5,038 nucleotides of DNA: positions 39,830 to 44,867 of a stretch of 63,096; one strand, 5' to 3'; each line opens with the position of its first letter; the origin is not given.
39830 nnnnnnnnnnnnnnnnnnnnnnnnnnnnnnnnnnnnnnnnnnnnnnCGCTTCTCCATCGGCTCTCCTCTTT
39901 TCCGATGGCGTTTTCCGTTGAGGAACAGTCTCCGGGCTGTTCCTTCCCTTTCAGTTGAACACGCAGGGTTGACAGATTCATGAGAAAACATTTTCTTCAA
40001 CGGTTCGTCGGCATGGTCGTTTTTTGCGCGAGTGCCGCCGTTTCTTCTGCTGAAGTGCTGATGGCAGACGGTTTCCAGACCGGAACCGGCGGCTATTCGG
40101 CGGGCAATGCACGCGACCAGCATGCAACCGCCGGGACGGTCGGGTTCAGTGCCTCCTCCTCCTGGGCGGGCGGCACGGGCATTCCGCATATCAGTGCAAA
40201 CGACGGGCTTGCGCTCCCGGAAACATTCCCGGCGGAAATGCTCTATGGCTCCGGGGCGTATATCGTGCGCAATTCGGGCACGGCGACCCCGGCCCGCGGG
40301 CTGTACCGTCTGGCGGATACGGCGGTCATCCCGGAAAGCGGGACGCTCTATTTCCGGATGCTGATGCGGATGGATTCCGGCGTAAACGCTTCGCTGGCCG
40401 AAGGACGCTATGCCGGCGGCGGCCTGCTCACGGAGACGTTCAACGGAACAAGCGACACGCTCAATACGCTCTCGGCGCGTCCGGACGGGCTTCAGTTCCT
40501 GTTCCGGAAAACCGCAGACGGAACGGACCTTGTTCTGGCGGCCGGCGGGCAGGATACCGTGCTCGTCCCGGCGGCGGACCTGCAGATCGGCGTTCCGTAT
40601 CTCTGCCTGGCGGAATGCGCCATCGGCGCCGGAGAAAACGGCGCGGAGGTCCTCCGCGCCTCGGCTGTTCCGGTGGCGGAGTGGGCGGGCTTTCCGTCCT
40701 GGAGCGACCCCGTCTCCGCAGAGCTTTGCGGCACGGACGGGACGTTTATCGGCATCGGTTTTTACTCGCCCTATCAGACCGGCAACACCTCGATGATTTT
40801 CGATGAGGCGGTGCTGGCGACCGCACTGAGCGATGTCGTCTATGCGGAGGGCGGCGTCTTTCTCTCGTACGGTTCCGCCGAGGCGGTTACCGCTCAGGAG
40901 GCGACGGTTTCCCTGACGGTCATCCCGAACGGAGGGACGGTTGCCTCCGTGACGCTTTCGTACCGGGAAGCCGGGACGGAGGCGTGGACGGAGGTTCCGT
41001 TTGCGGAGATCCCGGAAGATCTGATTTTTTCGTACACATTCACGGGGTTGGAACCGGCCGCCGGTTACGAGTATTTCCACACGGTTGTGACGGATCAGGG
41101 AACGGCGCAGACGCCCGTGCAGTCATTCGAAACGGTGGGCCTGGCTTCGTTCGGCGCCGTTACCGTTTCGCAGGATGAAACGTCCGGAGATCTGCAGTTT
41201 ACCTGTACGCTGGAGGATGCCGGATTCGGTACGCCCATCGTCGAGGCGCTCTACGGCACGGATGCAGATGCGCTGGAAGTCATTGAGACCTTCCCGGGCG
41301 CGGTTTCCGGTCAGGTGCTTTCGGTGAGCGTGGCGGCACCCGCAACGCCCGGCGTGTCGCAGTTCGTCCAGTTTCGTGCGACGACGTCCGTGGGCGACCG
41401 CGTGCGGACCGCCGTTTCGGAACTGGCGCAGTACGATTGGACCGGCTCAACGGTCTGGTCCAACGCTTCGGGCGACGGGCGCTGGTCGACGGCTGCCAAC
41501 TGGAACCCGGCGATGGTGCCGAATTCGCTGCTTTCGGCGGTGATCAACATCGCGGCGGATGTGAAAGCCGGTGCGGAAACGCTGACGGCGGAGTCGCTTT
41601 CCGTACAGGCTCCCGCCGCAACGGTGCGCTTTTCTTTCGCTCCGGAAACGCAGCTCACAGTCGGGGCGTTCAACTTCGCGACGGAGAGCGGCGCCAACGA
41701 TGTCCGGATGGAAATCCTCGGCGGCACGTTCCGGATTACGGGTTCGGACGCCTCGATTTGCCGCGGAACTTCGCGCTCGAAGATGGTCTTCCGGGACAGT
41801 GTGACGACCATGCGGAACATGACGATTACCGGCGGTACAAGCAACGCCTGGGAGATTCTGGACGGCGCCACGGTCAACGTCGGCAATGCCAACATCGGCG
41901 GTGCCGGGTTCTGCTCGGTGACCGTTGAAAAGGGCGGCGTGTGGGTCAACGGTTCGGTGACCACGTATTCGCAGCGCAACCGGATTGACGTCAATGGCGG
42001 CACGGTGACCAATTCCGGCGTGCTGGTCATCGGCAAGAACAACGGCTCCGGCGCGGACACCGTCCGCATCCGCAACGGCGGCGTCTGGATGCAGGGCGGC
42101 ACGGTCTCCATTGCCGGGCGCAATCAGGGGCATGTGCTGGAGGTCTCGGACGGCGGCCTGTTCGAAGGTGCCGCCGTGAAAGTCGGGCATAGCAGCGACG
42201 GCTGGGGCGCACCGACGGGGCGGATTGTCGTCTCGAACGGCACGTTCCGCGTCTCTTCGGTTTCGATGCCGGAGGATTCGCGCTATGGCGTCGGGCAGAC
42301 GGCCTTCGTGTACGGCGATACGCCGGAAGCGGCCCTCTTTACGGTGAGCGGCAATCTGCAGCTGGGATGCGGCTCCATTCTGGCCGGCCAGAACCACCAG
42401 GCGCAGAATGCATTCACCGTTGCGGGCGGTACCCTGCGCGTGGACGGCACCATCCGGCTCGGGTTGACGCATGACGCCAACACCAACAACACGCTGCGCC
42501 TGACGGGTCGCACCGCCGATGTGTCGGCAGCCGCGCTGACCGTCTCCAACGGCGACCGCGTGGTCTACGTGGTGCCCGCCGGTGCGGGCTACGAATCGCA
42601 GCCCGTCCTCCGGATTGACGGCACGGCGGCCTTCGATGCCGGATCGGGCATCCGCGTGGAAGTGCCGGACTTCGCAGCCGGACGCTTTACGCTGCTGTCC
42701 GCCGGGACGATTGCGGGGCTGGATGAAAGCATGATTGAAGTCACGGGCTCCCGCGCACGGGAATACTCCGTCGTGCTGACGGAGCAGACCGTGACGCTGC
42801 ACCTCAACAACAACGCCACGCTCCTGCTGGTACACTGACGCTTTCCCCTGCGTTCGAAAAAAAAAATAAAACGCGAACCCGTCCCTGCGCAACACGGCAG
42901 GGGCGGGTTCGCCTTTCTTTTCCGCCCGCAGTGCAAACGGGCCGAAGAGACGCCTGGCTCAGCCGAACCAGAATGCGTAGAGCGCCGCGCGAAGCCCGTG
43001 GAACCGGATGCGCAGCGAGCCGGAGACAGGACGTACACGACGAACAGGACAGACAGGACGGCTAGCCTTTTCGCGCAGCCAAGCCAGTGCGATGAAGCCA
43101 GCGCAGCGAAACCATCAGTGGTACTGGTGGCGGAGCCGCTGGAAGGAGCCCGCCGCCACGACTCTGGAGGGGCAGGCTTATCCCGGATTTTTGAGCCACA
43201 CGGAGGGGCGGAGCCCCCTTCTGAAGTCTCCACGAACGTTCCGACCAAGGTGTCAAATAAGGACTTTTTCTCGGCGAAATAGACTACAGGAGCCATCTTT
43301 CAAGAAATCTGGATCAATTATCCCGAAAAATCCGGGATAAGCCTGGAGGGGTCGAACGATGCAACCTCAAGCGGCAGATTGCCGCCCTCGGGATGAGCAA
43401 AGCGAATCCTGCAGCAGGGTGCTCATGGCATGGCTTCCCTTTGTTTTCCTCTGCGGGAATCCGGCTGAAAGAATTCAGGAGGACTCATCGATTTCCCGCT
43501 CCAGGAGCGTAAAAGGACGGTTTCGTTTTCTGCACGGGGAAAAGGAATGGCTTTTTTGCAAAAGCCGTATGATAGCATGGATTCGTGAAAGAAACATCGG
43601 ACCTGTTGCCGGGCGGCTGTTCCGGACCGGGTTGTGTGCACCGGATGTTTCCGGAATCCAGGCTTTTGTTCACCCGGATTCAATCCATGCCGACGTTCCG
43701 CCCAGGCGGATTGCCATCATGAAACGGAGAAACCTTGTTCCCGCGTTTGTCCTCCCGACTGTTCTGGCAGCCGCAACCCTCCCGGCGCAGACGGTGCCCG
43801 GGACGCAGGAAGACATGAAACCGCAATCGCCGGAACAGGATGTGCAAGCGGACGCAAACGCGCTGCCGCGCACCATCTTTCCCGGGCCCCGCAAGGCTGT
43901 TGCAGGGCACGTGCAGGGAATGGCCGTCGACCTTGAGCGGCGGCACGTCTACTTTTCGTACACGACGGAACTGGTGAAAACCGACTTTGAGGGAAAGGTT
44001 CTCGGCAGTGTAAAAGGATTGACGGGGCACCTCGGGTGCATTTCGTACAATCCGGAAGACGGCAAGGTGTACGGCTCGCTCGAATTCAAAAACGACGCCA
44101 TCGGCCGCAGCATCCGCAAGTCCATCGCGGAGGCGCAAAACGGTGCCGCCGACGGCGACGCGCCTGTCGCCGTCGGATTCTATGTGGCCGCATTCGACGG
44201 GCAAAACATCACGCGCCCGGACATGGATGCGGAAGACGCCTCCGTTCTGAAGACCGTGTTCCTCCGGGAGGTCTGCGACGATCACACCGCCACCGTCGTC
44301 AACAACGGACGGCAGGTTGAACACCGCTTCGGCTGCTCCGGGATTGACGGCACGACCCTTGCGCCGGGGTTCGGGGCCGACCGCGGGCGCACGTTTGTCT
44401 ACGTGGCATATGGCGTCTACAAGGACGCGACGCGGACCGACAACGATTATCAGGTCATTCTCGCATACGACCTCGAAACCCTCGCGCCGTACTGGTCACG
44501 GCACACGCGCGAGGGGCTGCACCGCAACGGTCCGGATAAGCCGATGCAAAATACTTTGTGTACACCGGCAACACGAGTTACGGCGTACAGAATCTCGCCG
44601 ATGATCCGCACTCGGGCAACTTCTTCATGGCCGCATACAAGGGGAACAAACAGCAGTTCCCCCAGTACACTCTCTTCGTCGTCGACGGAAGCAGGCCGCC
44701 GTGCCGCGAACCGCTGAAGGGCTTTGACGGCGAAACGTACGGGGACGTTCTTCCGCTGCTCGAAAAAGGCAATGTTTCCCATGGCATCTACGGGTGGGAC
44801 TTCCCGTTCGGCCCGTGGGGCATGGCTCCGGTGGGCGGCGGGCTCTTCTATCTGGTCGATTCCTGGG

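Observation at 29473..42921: Orphan GspF plus eight-gene array of oversized pseudopilins and a PATR beta-helix protein: a non-canonical T2SS/T4P-like fibre module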

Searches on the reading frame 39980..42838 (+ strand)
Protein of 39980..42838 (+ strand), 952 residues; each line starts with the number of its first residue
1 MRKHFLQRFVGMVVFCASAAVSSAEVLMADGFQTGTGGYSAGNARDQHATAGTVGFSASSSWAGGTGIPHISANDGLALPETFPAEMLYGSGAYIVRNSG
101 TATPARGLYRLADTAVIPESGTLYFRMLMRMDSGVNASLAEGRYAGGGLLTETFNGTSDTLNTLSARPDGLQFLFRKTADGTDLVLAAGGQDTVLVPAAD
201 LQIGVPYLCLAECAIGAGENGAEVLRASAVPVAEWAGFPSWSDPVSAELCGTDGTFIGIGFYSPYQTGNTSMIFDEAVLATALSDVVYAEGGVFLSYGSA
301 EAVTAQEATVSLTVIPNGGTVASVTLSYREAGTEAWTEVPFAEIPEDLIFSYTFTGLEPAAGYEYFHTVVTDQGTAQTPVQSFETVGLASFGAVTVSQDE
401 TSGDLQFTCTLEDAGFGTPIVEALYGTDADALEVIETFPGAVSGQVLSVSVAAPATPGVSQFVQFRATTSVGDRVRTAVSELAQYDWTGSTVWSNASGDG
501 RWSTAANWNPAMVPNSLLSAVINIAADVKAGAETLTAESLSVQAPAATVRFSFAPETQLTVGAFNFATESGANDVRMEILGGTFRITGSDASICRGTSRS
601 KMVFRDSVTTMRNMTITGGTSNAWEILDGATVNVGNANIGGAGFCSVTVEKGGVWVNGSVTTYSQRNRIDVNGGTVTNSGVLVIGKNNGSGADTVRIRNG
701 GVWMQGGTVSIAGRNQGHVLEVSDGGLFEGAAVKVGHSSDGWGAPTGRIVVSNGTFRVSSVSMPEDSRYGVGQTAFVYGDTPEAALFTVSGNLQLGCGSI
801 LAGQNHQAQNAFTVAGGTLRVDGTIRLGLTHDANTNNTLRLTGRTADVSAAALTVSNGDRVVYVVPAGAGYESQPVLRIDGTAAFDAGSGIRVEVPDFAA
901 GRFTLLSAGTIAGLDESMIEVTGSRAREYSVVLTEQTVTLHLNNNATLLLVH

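Call 3: search_protein_families(library=pfam, proteins=[window:39980-42838:+], max_evalue=0.01)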
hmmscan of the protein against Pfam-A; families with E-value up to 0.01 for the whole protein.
window:39980-42838:+ (952 aa): 0 families

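Call 4: search_protein_families(library=ncbifam, proteins=[window:39980-42838:+], max_evalue=0.01)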
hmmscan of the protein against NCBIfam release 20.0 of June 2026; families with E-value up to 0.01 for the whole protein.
window:39980-42838:+ (952 aa): 0 families

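Call 31: search_solved_structures(query=window:39980-42838:+, max_evalue=1)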
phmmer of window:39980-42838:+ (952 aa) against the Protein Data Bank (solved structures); distinct sequences matched with E-value up to 1: 5.
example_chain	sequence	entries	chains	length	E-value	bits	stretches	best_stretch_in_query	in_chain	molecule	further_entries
5j7k_A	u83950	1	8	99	0.002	19.6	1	322-382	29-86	FN3con-a-lys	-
4u3h_A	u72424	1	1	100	0.0065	17.9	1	305-378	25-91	FN3con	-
2vov_A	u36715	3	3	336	0.065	14.6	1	426-495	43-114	SURFACE-ASSOCIATED PROTEIN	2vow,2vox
8hjj_A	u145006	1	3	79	0.67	11.2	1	223-254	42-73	Anti-CRISPR protein Type I-C9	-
8g9t_A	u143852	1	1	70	0.87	10.8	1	223-253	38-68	AcrIC9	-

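Call 34: find_homologous_proteins(query=window:39980-42838:+, max_evalue=0.001)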
Query window:39980-42838:+ (952 aa): 2 proteins with E <= 0.001 among 8000 candidates.
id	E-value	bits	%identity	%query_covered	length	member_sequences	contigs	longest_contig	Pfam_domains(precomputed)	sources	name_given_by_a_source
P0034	0.0e+0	2029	99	99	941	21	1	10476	-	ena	-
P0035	0.0e+0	1691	80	100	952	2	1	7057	-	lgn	-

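Call 74: search_protein_families(library=pfam, proteins=[window:39980-42838:+], max_evalue=10)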
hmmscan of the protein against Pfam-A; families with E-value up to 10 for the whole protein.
window:39980-42838:+ (952 aa): 4 families
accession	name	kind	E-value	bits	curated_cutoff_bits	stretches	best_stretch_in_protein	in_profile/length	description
PF00041.27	fn3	-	0.012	16.3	25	1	301-374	9-73/84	Fibronectin type III domain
PF25059.1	FN3_DSCAM-DSCAML_C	-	0.055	14.2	39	1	309-380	7-75/89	DSCAM/DSCAML C-terminal Fn3-like domain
PF24043.1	DUF7352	-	0.2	12.3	27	1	315-375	20-81/97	Domain of unknown function (DUF7352)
PF16656.11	Pur_ac_phosph_N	-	1.6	9.8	30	1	345-385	56-93/93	Purple acid Phosphatase, N-terminal domain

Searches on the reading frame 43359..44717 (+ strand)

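Call 8: search_protein_families(library=pfam, proteins=[window:43359-44717:+], max_evalue=0.001)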
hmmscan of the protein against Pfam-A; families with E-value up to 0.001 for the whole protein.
window:43359-44717:+ (452 aa): 0 families

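Call 74: search_protein_families(library=pfam, proteins=[window:43359-44717:+], max_evalue=10)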
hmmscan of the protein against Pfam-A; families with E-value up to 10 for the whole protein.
window:43359-44717:+ (452 aa): 1 family
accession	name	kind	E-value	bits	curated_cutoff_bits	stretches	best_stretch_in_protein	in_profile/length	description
PF11413.13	HIF-1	-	0.19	11.6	27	1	370-378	8-16/32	Hypoxia-inducible factor-1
